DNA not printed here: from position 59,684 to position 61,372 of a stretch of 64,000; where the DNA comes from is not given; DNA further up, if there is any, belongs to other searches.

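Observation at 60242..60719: NtrC orthologue with a decayed sigma-54 AAA+ core while NtrB, receiver and HTH domains are intact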

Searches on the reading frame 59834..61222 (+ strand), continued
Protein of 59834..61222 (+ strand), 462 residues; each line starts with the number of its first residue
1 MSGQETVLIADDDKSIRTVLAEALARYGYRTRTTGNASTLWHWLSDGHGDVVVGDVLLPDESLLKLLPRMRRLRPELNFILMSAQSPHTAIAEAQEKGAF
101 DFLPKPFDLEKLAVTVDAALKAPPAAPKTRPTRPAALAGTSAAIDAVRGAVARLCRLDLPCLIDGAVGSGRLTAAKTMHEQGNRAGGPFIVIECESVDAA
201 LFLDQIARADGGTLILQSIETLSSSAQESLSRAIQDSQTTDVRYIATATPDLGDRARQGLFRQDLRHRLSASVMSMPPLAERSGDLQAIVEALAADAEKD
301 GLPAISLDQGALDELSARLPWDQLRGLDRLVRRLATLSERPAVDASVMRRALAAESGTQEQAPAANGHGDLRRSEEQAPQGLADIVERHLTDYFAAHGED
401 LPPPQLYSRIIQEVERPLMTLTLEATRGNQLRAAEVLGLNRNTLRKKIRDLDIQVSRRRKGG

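Call 7: search_solved_structures(query=window:59834-61222:+, show_alignments=3)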
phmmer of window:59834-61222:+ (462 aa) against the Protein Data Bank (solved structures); distinct sequences matched with E-value up to 0.001: 145 (the best 60 are shown).
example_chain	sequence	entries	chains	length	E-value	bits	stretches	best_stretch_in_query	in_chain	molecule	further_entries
5m7n_A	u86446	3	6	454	2.7e-31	112.2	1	7-364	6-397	Nitrogen assimilation regulatory protein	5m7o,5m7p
4l4u_A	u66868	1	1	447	4.6e-30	108.1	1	6-346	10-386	Transcriptional regulator (NtrC family)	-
1ny5_A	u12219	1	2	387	2e-28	102.8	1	7-345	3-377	transcriptional regulator (NtrC family)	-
3dzd_A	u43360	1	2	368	4.4e-24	88.4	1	6-339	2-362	Transcriptional regulator (NtrC family)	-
5ep0_A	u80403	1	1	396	5.2e-24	88.2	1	3-337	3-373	Putative repressor protein luxO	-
5exx_A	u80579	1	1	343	6.5e-18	68.1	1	132-449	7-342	Transcriptional regulator FleQ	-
8p53_C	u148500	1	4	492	7e-18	68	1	131-451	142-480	Transcriptional regulator FleQ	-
5exp_A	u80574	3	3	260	2.9e-17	66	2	209-338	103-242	Transcriptional regulator FleQ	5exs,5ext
6jdl_A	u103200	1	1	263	3.2e-17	65.8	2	209-338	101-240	Nitrogen assimilation regulatory protein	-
6jdi_A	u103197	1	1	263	3.2e-17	65.8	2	209-338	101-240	Nitrogen assimilation regulatory protein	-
7ejw_C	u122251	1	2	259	5.9e-17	65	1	136-338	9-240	Transcriptional regulator FleQ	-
6j7e_A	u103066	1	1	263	6e-17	64.9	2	209-338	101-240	Nitrogen assimilation regulatory protein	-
1dc7_A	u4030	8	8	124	7.6e-17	64.6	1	7-120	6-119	NITROGEN REGULATION PROTEIN | NITROGEN REGULATION PROTEIN NR(I) | NTRC RECEIVER DOMAIN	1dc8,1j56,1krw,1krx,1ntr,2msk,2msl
8pb9_D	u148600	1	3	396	9.1e-17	64.3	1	131-338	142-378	Transcriptional regulator FleQ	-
4qhs_A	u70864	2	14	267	1.3e-16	63.9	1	153-343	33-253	Flagellar regulatory protein C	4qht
7v2b_A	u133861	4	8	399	1.4e-14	57.1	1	134-346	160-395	VpsR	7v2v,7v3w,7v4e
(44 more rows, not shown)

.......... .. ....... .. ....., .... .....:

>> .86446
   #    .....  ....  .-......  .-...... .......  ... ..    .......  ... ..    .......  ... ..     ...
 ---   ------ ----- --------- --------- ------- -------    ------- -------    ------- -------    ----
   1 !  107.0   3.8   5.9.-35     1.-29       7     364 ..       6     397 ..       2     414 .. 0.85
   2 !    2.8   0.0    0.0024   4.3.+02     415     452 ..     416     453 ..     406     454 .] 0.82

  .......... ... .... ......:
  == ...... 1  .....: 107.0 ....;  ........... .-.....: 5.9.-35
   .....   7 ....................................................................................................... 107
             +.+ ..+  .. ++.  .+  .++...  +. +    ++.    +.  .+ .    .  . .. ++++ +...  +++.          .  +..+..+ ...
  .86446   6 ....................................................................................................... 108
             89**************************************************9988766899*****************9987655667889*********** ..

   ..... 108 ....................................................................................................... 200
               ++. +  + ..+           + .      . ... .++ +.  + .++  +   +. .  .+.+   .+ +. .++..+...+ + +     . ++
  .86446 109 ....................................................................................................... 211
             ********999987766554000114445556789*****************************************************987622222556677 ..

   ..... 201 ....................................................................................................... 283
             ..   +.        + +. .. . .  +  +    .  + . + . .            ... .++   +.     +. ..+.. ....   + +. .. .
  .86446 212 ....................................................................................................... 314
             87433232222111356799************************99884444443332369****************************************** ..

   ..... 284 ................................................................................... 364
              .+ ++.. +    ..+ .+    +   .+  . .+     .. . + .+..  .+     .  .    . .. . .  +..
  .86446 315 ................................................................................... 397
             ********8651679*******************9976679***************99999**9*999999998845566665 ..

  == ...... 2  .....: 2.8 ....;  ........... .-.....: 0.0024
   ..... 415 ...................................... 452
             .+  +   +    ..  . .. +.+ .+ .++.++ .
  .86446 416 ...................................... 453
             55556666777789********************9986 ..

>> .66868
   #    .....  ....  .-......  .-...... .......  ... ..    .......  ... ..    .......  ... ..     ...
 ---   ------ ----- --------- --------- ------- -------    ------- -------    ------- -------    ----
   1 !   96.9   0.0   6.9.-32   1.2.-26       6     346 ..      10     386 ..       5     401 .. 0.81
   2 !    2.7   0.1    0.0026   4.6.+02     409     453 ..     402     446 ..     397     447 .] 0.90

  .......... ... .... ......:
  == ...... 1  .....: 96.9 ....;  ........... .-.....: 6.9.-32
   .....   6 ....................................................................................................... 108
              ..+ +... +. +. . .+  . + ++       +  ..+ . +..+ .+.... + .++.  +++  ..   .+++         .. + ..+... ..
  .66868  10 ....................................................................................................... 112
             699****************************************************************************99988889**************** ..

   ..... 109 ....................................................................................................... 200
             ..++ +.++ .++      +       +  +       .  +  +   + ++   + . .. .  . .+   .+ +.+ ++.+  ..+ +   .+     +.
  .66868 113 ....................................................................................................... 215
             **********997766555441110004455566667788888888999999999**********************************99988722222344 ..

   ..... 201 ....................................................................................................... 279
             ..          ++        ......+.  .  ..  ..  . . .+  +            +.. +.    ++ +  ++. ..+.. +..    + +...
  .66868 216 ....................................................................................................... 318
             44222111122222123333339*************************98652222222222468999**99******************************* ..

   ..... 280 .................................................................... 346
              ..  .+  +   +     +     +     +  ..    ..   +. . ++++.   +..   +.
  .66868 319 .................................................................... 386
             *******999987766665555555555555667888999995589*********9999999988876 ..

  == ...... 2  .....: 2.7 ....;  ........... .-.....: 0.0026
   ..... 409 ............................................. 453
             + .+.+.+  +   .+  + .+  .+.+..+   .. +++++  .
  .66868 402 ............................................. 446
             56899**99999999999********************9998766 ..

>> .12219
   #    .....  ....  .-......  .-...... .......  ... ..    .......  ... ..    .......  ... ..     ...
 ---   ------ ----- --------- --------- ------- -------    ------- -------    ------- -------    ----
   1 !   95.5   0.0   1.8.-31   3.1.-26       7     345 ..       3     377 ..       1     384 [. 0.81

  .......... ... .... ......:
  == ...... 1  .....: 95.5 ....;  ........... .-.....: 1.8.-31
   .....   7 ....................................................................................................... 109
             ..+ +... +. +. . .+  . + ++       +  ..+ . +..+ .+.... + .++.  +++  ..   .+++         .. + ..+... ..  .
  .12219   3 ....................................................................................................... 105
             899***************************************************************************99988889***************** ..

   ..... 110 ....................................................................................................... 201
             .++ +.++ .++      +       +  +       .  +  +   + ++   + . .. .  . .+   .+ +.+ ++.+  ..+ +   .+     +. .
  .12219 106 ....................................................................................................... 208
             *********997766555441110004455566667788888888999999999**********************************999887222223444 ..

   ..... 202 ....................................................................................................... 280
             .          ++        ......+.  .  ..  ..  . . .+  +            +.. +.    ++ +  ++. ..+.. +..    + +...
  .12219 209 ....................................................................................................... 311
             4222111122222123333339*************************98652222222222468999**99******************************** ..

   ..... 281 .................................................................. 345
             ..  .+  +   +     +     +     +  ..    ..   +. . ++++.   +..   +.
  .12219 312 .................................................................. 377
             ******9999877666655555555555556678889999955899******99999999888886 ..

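Call 9: find_encoding_contigs(protein=P0001, flank=10000, max_places=3)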
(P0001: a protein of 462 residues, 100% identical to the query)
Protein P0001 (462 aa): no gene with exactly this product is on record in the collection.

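Call 10: list_cluster_members(proteins=[P0001, P0002])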
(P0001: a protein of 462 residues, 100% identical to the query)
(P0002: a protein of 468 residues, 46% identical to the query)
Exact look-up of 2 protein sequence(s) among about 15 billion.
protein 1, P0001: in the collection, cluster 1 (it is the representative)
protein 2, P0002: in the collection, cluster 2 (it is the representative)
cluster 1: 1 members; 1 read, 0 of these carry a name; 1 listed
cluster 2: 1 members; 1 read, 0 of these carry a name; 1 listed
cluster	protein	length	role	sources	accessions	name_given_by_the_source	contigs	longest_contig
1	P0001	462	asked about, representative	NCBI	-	-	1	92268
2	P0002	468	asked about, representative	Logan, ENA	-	-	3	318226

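Call 11: find_encoding_contigs(protein=P0002, flank=10000, max_places=3)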
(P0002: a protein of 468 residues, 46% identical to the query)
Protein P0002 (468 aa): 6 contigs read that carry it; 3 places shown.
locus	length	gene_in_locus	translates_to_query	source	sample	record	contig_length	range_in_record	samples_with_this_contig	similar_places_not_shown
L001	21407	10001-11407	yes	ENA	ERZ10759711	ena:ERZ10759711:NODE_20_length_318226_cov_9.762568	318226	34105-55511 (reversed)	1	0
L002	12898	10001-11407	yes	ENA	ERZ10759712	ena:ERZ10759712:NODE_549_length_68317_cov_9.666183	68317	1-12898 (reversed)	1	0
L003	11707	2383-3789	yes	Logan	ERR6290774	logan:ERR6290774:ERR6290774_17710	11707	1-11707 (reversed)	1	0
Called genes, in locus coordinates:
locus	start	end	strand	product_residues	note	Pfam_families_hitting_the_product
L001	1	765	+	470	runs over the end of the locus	PF00364:Biotin_lipoyl, PF25997:BSH_YhbJ, PF02779:Transket_pyr, PF02780:Transketolase_C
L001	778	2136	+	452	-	PF00364:Biotin_lipoyl, PF25997:BSH_YhbJ, PF02817:E3_binding, PF00198:2-oxoacid_dh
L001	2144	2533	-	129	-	PF12616:DUF3775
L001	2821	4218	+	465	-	PF01134:GIDA (weak), PF01266:DAO (faint), PF03486:HI0933_like (faint), PF07992:Pyr_redox_2, PF12831:FAD_oxidored (weak), PF13738:Pyr_redox_3, PF00070:Pyr_redox, PF02852:Pyr_redox_dim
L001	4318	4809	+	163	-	PF04945:YHS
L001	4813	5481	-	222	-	PF02798:GST_N, PF13417:GST_N_3, PF13409:GST_N_2, PF00043:GST_C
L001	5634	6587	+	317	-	PF16881:LIAS_N, PF04055:Radical_SAM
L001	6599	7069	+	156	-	PF10604:Polyketide_cyc2, PF03364:Polyketide_cyc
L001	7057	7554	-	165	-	PF02464:CinA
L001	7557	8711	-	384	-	PF01128:IspD, PF12804:NTP_transf_3, PF02542:YgbB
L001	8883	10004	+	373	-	PF00989:PAS, PF00512:HisKA, PF02518:HATPase_c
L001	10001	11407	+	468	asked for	PF00072:Response_reg, PF00158:Sigma54_activat, PF14532:Sigma54_activ_2, PF00158:Sigma54_activat, PF25601:AAA_lid_14, PF02954:HTH_8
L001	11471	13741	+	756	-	PF19312:NtrY_N, PF00672:HAMP, PF00989:PAS (faint), PF00512:HisKA, PF02518:HATPase_c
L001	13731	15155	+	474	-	PF00072:Response_reg, PF00158:Sigma54_activat, PF14532:Sigma54_activ_2, PF07728:AAA_5, PF25601:AAA_lid_14, PF02954:HTH_8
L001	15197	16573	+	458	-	PF00070:Pyr_redox (faint), PF01210:NAD_Gly3P_dh_N (faint), PF01266:DAO (faint), PF01488:Shikimate_DH (faint), PF02254:TrkA_N, PF02080:TrkA_C, PF02254:TrkA_N, PF02080:TrkA_C, +4 more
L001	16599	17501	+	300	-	PF01063:Aminotran_4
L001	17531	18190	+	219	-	PF00702:Hydrolase, PF12710:HAD (faint), PF13419:HAD_2, PF13242:Hydrolase_like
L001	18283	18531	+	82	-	PF17209:Hfq, PF21979:Hfq_1 (weak)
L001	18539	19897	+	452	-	PF13167:GTP-bdg_N, PF16360:GTP-bdg_M, PF01926:MMR_HSR1, PF19275:HflX_C (weak)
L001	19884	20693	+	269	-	PF00459:Inositol_P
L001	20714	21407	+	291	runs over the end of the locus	PF03446:NAD_binding_2, PF03807:F420_oxidored (weak), PF14833:NAD_binding_11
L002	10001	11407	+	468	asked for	PF00072:Response_reg, PF00158:Sigma54_activat, PF14532:Sigma54_activ_2, PF00158:Sigma54_activat, PF25601:AAA_lid_14, PF02954:HTH_8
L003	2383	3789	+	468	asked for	PF00072:Response_reg, PF00158:Sigma54_activat, PF14532:Sigma54_activ_2, PF00158:Sigma54_activat, PF25601:AAA_lid_14, PF02954:HTH_8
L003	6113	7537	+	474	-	PF00072:Response_reg, PF00158:Sigma54_activat, PF14532:Sigma54_activ_2, PF07728:AAA_5, PF25601:AAA_lid_14, PF02954:HTH_8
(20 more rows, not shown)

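Call 12: find_related_loci(query=window:59834-61222:+, collection=genome_contigs, flank=10000)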
Query window:59834-61222:+ (462 aa) in genome_contigs; peptide patterns used: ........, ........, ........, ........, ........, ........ (x = any residue, [..] = any of these).
315 stretches matched a pattern; 9 encode a relative of the query (tblastn E <= 1e-3); 9 distinct loci.
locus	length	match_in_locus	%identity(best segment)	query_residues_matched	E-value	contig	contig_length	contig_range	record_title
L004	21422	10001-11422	44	1-454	2e-114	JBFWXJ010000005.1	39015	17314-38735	MAG: Alphaproteobacteria bacterium isolate CA_2019_TPBS_138 NODE_5797_length_39015_cov_4.953790_TPBS, whole genome shotg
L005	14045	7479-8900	43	6-457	4e-112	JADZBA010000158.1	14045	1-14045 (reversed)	MAG: Alphaproteobacteria bacterium isolate SJ646 c_000000202506, whole genome shotgun sequence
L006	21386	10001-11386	30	7-462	2e-51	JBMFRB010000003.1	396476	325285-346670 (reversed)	MAG: Candidatus Sumerlaeaceae bacterium isolate KM4344-30 NODE_7_length_396476_cov_9.027193, whole genome shotgun sequen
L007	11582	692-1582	25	137-449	2e-17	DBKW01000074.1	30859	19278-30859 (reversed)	MAG TPA_asm: Verrucomicrobia bacterium UBA740 UBA740_contig_141, whole genome shotgun sequence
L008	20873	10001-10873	25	51-300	4e-17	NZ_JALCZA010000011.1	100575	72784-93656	Anaeromyxobacter oryzisoli strain SG63 Scaffold11, whole genome shotgun sequence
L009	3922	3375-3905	32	139-286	2e-16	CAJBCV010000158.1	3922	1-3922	MAG: uncultured Planctomycetaceae bacterium isolate Loc090907-1m_bin-358 genome assembly, contig: bin-358:158/573, whole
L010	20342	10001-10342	30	7-121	2e-8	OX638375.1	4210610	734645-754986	MAG: Candidatus Binatia bacterium isolate 97b5e0c7-6798-4f16-949c-9b63468df6e4 genome assembly, chromosome: 1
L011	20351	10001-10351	25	7-121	4e-6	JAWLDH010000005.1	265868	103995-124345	MAG: Rhodospirillaceae bacterium isolate 15dZY3.bin.99 NODE_79_length_265868_cov_19.831745, whole genome shotgun sequenc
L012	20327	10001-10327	25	7-113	3e-5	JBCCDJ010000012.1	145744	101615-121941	MAG: Pseudomonadota bacterium isolate P01_A01_bin.81 k141_1064298_length_145744_cov_38.3344, whole genome shotgun sequen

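Call 42: predict_structure(alignment_id=A3)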
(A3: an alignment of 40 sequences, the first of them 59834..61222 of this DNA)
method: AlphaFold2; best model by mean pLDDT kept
length: 462 residues; sequences in the alignment: 40
mean_pLDDT: 78.4   pTM: 0.47
mean pLDDT of the five models: 78.4, 77.4, 72.9, 69.7, 68.2
residues with pLDDT >= 90: 139; 70-90: 206; 50-70: 86; < 50: 31
segments of 3 or more residues with pLDDT < 50: 128-132, 360-379, 460-462
pLDDT, mean of each block of 10 residues (from residue 1): 81 97 97 97 95 93 91 92 81 88 93 96 68 55 70 74 80 80 74 69 72 79 77 66 76 61 60 79 83 86 91 83 80 88 91 71 35 36 64 66 67 84 90 90 92 76 42
secondary structure, 60 per line:
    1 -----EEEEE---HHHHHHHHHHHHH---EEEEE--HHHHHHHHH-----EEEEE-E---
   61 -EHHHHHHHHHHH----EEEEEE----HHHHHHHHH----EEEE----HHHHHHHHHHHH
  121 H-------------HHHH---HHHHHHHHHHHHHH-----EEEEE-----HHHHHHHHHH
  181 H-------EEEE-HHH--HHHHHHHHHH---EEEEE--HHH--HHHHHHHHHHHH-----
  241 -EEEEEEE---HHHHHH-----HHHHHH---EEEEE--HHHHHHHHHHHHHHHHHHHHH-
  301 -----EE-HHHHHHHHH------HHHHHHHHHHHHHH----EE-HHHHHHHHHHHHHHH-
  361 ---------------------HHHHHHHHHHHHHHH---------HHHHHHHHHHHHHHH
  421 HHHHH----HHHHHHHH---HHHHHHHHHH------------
elements in order: E6-10 H14-26 E30-34 H37-45 E51-55 H63-73 E78-83 H88-96 E101-104 H109-121 H135-138 H142-155 E161-165 H171-181 E189-192 H199-208 E212-216 H224-235 E242-248 H252-257 H263-268 E272-276 H279-299 H309-317 H324-337 H345-359 H382-396 H406-425 H430-437 H441-450
